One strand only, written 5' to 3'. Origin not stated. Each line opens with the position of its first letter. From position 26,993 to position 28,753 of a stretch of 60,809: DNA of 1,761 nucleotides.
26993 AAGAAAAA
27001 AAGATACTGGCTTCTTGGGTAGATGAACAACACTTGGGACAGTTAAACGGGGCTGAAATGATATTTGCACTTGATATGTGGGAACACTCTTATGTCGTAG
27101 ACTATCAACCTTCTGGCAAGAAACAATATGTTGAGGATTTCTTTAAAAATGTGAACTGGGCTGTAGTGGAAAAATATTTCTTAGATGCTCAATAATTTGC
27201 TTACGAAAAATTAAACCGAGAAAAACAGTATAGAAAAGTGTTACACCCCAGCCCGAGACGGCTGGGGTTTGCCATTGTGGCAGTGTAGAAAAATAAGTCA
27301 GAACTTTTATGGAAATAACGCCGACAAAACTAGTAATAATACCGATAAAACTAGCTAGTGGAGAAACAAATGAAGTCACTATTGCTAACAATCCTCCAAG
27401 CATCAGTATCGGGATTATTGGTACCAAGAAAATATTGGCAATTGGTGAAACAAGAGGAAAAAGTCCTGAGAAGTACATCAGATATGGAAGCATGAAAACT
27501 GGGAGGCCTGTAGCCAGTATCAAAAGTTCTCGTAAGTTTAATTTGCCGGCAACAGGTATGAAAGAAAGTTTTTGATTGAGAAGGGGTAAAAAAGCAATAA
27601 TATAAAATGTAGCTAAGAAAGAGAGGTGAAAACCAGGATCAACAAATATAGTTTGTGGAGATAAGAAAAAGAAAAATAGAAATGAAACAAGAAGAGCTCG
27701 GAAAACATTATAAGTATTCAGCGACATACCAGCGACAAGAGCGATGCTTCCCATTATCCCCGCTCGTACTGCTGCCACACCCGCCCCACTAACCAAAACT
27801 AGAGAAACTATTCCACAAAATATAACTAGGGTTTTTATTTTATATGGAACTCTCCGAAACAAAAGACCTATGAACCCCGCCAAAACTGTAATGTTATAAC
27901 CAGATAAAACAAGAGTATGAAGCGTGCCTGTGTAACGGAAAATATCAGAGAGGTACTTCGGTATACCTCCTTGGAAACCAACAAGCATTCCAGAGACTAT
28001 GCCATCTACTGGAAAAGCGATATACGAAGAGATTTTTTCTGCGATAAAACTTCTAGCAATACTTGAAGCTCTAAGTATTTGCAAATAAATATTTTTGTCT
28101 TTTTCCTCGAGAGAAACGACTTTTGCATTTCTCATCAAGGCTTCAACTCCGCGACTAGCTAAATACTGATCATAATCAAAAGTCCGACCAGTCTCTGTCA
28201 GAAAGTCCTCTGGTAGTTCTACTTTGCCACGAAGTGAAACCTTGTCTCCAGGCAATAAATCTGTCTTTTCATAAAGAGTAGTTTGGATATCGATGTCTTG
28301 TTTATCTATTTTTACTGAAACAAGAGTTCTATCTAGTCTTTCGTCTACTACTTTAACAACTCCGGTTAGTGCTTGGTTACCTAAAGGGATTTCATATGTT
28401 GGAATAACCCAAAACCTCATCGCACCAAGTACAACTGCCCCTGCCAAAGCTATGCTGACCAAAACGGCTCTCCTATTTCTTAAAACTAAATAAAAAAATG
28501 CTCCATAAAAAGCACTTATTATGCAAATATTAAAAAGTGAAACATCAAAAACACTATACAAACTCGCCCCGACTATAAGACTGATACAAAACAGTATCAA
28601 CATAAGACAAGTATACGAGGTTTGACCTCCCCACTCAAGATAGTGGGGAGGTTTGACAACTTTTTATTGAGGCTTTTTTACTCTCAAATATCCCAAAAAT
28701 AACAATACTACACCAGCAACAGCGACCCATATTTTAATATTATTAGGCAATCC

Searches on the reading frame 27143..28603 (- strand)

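Call 52: search_protein_families(library=pfam, proteins=[window:27143-28603:-], max_evalue=0.001)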
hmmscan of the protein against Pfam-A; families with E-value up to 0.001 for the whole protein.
window:27143-28603:- (486 aa): 2 families
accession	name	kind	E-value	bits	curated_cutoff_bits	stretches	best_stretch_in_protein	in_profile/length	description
PF03772.21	Competence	-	3.2e-37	128.8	23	1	206-468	1-267/270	Competence protein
PF13567.11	DUF4131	-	2.5e-08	34.2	31.6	1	25-158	11-158/165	Domain of unknown function (DUF4131)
